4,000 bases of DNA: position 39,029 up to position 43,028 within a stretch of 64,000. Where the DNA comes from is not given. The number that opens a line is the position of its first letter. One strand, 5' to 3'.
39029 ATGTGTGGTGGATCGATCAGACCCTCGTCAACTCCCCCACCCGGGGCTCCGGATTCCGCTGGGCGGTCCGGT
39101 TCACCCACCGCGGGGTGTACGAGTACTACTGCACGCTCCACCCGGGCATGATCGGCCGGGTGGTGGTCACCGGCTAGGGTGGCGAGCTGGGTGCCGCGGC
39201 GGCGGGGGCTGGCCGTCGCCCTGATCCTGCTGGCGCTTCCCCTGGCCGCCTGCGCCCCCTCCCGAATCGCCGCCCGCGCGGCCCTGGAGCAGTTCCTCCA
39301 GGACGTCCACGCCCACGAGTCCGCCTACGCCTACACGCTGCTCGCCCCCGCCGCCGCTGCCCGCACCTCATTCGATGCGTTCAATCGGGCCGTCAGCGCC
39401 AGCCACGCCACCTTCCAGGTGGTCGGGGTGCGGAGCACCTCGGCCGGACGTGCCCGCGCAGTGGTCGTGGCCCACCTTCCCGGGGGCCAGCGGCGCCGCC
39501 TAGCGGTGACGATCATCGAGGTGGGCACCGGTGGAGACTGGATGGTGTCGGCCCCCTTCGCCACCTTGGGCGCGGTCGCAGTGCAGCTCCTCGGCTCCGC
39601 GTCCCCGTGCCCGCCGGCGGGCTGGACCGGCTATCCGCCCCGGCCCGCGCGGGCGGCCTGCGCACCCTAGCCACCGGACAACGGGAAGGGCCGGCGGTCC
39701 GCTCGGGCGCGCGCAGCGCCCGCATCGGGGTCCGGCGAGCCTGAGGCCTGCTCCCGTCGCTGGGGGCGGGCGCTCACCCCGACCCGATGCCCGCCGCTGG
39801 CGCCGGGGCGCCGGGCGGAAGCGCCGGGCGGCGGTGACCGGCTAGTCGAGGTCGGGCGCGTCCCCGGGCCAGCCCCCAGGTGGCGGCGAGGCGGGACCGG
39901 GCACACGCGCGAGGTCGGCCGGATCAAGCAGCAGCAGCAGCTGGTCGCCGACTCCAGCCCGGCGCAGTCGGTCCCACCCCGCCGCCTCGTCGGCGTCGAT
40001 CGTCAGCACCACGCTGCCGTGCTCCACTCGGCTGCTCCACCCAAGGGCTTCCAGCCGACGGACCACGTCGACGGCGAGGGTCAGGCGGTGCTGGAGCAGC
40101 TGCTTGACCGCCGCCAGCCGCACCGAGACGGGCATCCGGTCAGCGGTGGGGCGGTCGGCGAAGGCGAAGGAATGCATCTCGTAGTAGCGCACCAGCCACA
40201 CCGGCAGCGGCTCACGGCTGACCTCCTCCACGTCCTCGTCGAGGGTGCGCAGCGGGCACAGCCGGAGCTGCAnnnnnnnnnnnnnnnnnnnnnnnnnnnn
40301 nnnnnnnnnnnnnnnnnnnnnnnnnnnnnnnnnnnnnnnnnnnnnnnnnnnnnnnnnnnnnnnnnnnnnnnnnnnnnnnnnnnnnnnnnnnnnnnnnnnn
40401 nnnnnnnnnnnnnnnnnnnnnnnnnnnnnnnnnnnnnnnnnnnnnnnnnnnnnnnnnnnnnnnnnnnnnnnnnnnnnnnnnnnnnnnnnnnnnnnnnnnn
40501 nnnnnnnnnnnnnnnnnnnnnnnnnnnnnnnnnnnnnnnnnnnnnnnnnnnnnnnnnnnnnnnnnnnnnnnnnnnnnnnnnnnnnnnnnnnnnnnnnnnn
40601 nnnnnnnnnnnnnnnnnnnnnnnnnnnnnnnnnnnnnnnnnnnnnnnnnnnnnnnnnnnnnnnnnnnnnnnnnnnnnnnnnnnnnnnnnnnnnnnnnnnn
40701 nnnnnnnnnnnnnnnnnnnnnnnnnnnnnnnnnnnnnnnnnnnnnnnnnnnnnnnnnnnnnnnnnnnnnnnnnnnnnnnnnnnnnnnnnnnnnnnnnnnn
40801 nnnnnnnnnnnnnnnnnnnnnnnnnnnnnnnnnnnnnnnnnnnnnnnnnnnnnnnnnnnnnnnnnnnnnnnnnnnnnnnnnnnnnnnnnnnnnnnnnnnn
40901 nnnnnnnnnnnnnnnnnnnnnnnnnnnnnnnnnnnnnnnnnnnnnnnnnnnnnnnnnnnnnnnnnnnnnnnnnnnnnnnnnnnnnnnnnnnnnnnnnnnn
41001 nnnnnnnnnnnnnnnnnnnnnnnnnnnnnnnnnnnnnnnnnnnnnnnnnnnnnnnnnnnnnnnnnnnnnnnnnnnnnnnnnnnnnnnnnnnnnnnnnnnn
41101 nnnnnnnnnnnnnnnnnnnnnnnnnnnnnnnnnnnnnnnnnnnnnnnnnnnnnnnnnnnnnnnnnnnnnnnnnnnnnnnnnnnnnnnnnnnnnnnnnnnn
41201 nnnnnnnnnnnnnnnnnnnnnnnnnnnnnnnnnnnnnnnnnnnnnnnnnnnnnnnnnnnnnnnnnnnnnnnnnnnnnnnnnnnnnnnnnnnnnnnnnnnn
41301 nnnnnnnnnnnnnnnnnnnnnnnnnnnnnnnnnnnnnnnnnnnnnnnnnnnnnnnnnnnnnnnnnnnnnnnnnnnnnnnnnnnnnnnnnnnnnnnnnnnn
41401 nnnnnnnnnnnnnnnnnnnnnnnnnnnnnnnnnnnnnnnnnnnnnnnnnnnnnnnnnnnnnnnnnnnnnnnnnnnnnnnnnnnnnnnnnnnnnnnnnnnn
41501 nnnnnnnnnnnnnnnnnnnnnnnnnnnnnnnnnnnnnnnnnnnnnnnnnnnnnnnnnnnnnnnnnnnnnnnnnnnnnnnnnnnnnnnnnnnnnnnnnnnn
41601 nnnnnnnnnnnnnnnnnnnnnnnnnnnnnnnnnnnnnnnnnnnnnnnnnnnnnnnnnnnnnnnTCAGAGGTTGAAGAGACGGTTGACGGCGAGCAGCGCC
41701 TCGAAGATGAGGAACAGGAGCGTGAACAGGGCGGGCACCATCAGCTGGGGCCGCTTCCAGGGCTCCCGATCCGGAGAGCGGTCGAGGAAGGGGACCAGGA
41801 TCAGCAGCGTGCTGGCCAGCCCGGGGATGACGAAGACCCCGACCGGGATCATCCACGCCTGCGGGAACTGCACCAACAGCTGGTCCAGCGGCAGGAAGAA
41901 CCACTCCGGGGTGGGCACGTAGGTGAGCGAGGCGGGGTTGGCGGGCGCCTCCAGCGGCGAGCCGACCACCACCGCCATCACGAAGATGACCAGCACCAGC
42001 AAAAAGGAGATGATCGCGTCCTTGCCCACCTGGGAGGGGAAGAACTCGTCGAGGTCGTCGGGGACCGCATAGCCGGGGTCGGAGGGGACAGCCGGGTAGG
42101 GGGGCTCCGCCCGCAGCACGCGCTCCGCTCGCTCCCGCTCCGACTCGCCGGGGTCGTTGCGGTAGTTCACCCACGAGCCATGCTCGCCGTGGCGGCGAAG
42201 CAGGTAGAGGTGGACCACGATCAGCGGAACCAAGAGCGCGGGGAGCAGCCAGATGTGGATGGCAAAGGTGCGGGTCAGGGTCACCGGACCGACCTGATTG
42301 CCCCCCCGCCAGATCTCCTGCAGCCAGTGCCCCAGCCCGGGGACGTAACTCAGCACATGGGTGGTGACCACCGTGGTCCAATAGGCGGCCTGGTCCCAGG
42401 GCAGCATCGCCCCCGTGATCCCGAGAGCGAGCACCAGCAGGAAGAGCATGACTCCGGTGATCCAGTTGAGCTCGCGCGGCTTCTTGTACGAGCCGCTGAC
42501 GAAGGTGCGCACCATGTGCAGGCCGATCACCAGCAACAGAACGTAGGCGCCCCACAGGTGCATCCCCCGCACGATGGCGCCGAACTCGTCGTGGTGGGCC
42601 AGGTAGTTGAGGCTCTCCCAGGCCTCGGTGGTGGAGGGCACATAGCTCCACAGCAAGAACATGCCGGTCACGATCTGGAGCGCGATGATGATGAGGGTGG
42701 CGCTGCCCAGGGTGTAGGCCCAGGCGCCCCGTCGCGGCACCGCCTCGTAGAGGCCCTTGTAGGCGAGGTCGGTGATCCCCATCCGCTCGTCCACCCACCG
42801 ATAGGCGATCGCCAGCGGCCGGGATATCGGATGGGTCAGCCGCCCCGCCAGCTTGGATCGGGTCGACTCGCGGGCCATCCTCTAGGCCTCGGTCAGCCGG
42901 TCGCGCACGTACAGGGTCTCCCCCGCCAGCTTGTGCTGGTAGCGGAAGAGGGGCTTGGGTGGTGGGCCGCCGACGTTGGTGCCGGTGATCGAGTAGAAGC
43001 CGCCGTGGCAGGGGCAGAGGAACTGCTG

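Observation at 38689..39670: Cupredoxin lipoprotein divergently adjacent to the Rieske/cyt b/CydA-like operon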

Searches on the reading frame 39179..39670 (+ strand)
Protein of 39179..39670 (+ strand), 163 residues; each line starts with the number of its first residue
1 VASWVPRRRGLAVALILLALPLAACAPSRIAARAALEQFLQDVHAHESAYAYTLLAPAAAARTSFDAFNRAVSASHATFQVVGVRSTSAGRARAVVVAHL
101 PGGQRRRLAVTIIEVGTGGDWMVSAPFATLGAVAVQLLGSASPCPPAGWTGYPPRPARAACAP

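Call 3: search_protein_families(library=pfam, proteins=[window:39179-39670:+], max_evalue=0.01)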
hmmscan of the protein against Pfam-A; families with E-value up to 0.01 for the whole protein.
window:39179-39670:+ (163 aa): 0 families

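Call 36: find_homologous_proteins(query=window:39179-39670:+)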
Query window:39179-39670:+ (163 aa): 2 proteins with E <= 0.001 among 8000 candidates.
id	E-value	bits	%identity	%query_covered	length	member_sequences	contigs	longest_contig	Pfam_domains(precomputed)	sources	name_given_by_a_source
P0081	3.1e-93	328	100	98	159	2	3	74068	PF26580.1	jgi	-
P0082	2.2e-46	176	65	85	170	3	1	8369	-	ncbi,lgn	-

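Call 40: search_protein_families(library=pfam, proteins=[window:39179-39670:+], max_evalue=10)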
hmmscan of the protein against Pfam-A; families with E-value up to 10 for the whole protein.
window:39179-39670:+ (163 aa): 2 families
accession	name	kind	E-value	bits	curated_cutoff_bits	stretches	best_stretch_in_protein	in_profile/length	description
PF07794.16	DUF1633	-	0.015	13.9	26.4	1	39-101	421-483/854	Protein of unknown function (DUF1633)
PF11254.13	DUF3053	-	0.04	14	23.9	1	13-66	1-51/219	Protein of unknown function (DUF3053)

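Call 64: search_solved_structures(query=A4, max_evalue=10)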
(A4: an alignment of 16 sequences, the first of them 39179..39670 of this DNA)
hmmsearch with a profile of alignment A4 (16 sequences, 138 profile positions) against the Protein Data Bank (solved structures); distinct sequences matched with E-value up to 10: 3.
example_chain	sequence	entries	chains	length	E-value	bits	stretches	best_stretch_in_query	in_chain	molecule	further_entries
4wpg_A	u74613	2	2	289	0.088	15.8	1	32-76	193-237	dTDP-4-dehydrorhamnose reductase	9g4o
9ly6_A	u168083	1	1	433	0.099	15.7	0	61-109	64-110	CD276 antigen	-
9ly5_C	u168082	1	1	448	0.11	15.5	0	61-109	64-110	CD276 antigen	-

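Call 65: search_protein_families(library=pfam, alignment_id=A4, max_evalue=1)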
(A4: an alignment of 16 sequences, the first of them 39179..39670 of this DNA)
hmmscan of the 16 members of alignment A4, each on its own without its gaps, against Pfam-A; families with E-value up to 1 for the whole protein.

A. member 1, window:39179-39670:+ (163 aa): 2 families
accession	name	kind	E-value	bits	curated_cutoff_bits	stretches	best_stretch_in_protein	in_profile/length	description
PF07794.16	DUF1633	-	0.015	13.9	26.4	1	39-101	421-483/854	Protein of unknown function (DUF1633)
PF11254.13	DUF3053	-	0.04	14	23.9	1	13-66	1-51/219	Protein of unknown function (DUF3053)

B. families by the number of members that match (of 16 scanned): 11 families
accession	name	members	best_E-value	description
PF11254.13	DUF3053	2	0.02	Protein of unknown function (DUF3053)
PF16220.10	DUF4880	2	0.05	Domain of unknown function (DUF4880)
PF20101.4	DUF6491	2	0.25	Family of unknown function (DUF6491)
PF06166.18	DUF979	1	0.0037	Protein of unknown function (DUF979)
PF07794.16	DUF1633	1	0.015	Protein of unknown function (DUF1633)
PF20901.3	Sf6_terminase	1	0.044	Bacteriophage Sf6, terminase small subunit-like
PF01024.24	Colicin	1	0.049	Colicin pore forming domain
PF18986.5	DUF5719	1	0.05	Family of unknown function (DUF5719)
PF25199.1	nSTAND_NTPase5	1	0.12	Novel STAND NTPase 5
PF23369.1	Vp25_capsid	1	0.14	Capsid protein Vp25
PF13622.12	4HBT_3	1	0.49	Acyl-CoA thioesterase N-terminal domain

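Call 71: search_protein_families(library=ncbifam, proteins=[window:39179-39670:+], max_evalue=0.01)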
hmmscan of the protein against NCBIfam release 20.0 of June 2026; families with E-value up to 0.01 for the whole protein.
window:39179-39670:+ (163 aa): 2 families
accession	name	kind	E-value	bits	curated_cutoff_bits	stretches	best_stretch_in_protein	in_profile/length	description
NF053527.1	lipo_Cory_WKLS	subfamily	5.6e-06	26.4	105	1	60-126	79-148/166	WKL family lipoprotein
TIGR01189.1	ccmA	equivalog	0.0077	15.9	131.6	0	93-139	121-167/198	heme ABC exporter ATP-binding protein CcmA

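Call 72: predict_structure(alignment_id=A5)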
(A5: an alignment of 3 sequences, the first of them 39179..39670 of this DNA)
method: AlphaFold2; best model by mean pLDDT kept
length: 163 residues; sequences in the alignment: 3
mean_pLDDT: 48.3   pTM: 0.43
mean pLDDT of the five models: 48.3, 45.0, 44.1, 42.2, 38.8
residues with pLDDT >= 90: 0; 70-90: 0; 50-70: 80; < 50: 83
segments of 3 or more residues with pLDDT < 50: 1-6, 13-15, 17-26, 47-62, 116-121, 125-163
pLDDT, mean of each block of 10 residues (from residue 1): 46 47 47 60 50 40 52 59 60 62 61 53 45 28 32 36 32
secondary structure, 60 per line:
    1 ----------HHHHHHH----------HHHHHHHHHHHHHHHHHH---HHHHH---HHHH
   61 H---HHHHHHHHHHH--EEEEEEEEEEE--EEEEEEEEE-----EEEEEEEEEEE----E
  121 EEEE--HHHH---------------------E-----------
elements in order: H11-17 H28-45 H49-53 H57-61 H65-75 E78-88 E91-99 E105-115 E120-124 H127-130

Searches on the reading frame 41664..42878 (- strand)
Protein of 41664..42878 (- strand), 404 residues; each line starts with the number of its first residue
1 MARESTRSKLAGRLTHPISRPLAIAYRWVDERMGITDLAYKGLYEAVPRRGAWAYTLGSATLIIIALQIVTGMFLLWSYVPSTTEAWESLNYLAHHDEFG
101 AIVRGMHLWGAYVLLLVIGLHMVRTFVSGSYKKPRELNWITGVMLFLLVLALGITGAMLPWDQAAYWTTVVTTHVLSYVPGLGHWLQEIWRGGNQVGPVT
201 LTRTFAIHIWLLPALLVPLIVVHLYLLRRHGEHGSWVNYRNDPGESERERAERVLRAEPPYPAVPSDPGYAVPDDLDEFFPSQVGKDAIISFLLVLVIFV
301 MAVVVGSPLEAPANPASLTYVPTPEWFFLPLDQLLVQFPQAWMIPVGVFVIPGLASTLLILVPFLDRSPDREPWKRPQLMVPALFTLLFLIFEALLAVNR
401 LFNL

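Call 3: search_protein_families(library=pfam, proteins=[window:41664-42878:-], max_evalue=0.01)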
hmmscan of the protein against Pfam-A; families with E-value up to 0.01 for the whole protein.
window:41664-42878:- (404 aa): 4 families
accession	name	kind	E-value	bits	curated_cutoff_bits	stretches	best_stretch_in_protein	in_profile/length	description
PF00033.24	Cytochrome_B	-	5e-45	154.1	27.2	1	53-230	12-188/189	Cytochrome b/b6/petB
PF13631.11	Cytochrom_B_N_2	-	1.4e-40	139.5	27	1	112-310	1-165/169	Cytochrome b(N-terminal)/b6/petB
PF00032.22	Cytochrom_B_C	-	0.00034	21.3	20.7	1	312-394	1-77/102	Cytochrome b(C-terminal)/b6/petD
PF14358.11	DUF4405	-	0.0005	21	26.7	1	60-122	5-62/66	Domain of unknown function (DUF4405)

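Call 71: search_protein_families(library=ncbifam, proteins=[window:41664-42878:-], max_evalue=0.01)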
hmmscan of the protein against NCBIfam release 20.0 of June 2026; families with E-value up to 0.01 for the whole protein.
window:41664-42878:- (404 aa): 6 families
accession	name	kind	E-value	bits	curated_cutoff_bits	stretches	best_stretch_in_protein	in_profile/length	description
NF002990.0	PRK03735.1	subfamily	6.2e-63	212.6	325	1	25-234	5-221/223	cytochrome b6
NF040969.1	cytb_ExtP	equivalog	2.4e-58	197.3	290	1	52-232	22-202/205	selenite/tellurite reduction operon b-type cytochrome ExtP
NF050120.1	bc1_QcrB_actin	exception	3.3e-29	102.1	500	1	28-236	1-223/458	cytochrome bc1 complex cytochrome b subunit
NF041076.1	cyt_b_SoxC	equivalog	3.6e-27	95.5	740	1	28-235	4-203/542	proton pump complex cytochrome B SoxC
TIGR01156.1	cytb6_f_IV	equivalog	0.003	17.4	127.05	1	296-392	49-142/160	cytochrome b6-f complex subunit IV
NF040970.1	memb_ExtQ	equivalog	0.0054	17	150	1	292-395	17-116/134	selenite/tellurite reduction operon b-type cytochrome membrane protein ExtQ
